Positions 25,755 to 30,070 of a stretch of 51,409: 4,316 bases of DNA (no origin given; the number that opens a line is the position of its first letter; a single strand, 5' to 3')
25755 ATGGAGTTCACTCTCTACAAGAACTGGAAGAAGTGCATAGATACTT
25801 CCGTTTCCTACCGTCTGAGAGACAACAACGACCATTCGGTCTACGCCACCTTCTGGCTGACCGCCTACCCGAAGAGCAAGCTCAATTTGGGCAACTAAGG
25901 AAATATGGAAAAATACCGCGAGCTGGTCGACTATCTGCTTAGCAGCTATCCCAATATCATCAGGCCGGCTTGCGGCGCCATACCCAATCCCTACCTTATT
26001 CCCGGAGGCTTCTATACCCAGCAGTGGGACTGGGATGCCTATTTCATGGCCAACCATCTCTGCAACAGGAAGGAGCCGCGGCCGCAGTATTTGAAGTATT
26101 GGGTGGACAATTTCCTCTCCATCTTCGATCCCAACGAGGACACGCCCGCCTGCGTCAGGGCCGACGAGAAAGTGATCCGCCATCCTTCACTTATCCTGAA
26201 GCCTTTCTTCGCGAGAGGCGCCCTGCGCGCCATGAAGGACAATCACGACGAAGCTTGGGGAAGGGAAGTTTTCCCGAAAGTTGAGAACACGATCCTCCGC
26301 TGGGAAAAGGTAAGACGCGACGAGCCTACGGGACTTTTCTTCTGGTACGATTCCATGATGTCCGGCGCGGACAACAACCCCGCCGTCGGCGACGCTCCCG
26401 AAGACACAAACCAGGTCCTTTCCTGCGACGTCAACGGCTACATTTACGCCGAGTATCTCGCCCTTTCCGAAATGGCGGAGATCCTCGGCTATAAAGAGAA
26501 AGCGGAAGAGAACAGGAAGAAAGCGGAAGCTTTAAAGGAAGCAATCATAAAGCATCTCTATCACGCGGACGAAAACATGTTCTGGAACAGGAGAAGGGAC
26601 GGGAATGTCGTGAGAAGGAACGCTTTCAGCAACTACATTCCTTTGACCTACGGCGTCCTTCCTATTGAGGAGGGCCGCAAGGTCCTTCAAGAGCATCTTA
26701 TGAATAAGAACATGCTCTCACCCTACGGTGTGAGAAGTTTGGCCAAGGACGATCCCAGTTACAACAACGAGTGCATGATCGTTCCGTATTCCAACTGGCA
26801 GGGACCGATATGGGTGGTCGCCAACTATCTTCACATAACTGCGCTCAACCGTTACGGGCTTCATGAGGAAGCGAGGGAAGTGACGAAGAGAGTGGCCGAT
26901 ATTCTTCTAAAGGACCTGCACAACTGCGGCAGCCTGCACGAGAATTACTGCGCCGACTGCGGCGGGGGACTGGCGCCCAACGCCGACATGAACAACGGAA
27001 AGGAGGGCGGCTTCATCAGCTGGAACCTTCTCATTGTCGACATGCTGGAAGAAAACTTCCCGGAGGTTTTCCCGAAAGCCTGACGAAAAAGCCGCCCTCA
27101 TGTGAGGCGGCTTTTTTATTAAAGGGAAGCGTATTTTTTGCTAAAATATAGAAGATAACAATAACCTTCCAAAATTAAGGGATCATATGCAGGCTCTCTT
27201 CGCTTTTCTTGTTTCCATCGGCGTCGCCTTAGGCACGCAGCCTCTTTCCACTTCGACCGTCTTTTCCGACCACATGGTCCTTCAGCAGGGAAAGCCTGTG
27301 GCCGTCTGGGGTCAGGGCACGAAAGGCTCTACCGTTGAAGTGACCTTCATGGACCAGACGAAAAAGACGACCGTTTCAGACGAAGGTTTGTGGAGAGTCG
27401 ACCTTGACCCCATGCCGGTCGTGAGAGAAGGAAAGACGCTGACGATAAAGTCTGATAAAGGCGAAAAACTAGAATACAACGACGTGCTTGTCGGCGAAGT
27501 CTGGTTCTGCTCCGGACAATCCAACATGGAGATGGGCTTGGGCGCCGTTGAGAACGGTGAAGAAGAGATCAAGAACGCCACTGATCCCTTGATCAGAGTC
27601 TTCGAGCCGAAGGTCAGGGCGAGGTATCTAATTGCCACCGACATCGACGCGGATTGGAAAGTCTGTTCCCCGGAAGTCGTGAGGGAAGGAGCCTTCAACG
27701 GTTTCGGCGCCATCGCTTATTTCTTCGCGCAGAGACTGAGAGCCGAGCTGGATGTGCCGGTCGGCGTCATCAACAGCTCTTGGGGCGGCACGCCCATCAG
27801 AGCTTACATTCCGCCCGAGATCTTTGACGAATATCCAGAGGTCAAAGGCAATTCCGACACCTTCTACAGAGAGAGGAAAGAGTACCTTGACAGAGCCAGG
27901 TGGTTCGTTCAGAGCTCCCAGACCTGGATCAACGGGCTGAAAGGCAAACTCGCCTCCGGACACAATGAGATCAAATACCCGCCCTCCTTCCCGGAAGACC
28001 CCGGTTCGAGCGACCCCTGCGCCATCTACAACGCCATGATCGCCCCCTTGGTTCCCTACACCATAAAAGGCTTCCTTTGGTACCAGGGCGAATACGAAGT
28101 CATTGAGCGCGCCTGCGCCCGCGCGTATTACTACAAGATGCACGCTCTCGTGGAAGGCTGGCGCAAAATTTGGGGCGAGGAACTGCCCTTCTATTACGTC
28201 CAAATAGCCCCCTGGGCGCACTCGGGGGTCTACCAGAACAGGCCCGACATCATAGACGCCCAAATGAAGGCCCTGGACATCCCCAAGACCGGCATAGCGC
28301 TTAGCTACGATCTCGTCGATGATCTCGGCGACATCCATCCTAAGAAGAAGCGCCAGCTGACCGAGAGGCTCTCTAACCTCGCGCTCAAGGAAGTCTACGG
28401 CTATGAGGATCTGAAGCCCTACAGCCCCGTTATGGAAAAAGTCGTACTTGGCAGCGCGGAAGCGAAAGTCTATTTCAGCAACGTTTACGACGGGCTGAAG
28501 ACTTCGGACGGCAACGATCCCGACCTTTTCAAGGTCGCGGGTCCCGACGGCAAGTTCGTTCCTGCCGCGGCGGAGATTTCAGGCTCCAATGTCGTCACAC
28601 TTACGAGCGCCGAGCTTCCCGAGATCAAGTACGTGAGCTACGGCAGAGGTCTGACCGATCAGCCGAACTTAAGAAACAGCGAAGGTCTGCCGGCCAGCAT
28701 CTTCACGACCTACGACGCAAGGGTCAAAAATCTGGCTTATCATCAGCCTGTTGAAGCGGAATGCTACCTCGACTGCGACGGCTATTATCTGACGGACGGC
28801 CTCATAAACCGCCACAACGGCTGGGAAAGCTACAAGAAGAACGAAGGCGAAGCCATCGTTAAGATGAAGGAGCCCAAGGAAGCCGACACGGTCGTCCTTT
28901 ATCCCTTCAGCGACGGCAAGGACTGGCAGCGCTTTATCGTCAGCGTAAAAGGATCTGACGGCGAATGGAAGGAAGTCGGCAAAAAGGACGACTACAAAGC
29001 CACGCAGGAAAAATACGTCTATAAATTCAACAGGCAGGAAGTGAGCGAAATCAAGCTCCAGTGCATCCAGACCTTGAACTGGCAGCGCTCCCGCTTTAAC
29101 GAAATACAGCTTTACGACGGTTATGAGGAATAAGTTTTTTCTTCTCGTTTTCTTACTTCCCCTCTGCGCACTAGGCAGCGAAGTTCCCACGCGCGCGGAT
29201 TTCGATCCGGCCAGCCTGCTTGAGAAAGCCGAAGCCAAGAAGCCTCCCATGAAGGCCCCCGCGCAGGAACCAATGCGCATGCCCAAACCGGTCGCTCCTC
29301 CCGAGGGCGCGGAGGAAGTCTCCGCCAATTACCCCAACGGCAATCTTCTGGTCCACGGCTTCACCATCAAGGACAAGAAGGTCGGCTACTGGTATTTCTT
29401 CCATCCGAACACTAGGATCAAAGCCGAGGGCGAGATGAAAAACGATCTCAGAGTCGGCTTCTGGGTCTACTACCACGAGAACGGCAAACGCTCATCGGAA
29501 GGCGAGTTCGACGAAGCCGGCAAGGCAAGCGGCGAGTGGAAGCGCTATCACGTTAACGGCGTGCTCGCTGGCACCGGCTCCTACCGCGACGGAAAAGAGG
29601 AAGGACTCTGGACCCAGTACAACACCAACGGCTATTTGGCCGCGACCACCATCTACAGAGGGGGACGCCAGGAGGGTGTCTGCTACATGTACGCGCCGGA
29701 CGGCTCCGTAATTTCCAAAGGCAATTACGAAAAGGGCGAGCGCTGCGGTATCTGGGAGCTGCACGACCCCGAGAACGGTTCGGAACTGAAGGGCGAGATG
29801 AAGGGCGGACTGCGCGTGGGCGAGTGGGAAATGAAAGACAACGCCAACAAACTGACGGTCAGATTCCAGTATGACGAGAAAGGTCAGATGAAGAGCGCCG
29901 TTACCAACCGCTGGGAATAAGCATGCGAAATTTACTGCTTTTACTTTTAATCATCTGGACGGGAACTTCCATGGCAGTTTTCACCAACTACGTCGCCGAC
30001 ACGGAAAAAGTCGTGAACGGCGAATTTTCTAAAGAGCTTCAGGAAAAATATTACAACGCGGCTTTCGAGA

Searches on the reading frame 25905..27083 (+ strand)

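Call 64: search_protein_families(library=pfam, proteins=[window:25905-27083:+], max_evalue=0.001)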
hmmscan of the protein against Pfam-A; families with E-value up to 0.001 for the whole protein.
window:25905-27083:+ (392 aa): 5 families
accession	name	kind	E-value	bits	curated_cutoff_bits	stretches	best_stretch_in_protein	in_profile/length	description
PF22422.2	MGH1-like_GH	-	1.1e-39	137.5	27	1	37-354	1-346/356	Mannosylglycerate hydrolase MGH1-like glycoside hydrolase domain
PF01204.24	Trehalase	-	3.1e-16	59.8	21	1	132-351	267-479/512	Trehalase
PF03200.22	Glyco_hydro_63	-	2.6e-15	56.6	22.4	1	234-331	341-441/492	Glycosyl hydrolase family 63 C-terminal domain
PF17389.8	Bac_rhamnosid6H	-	6.7e-06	26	24.5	1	166-268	163-253/339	Bacterial alpha-L-rhamnosidase 6 hairpin glycosidase domain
PF06202.20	GDE_C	-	0.00013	21.5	21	1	174-331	163-322/367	Amylo-alpha-1,6-glucosidase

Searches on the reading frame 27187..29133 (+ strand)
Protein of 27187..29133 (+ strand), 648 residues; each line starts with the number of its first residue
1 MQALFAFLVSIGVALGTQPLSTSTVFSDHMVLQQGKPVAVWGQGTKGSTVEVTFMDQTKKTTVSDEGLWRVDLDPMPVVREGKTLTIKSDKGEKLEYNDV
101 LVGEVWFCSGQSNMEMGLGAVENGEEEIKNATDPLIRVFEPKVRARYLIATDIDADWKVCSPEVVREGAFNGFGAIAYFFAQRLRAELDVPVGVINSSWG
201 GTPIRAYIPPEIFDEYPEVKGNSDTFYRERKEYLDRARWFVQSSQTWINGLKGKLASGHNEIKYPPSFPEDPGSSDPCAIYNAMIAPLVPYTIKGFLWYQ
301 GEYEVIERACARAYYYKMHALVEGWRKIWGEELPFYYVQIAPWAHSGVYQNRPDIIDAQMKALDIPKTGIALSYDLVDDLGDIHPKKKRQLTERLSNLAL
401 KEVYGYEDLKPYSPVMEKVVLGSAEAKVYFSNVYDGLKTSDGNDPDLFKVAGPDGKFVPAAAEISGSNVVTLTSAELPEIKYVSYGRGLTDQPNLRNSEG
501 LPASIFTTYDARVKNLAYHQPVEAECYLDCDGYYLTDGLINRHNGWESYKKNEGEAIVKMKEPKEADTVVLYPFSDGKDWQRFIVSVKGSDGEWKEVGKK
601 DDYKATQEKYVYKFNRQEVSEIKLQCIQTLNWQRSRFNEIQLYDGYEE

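Call 64: search_protein_families(library=pfam, proteins=[window:27187-29133:+], max_evalue=0.001)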
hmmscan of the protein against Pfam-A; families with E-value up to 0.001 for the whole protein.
window:27187-29133:+ (648 aa): 3 families
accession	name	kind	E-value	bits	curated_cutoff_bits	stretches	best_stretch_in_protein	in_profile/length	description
PF03629.24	SASA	-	2.6e-18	66.9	24.8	2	292-395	119-220/226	Carbohydrate esterase, sialic acid-specific acetylesterase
PF22633.2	F5_F8_type_C_2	-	0.00017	22.6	27.8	1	535-623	2-90/91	NedA-like, galactose-binding domain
PF00754.31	F5_F8_type_C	-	0.00039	21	28.2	0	534-628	16-114/127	F5/8 type C domain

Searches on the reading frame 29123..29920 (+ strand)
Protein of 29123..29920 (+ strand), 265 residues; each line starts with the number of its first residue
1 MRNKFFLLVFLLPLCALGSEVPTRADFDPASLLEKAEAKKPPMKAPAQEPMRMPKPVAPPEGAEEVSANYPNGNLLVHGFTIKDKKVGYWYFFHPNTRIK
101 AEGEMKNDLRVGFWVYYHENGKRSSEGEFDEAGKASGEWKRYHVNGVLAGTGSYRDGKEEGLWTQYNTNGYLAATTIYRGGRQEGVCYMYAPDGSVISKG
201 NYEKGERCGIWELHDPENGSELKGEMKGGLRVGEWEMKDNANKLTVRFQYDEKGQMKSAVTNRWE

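Call 64: search_protein_families(library=pfam, proteins=[window:29123-29920:+], max_evalue=0.001)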
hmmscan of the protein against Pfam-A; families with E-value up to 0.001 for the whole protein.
window:29123-29920:+ (265 aa): 1 family
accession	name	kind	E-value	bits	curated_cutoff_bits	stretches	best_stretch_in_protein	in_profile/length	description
PF07661.19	MORN_2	-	1.8e-12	46.4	29.6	0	183-203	1-21/22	MORN repeat variant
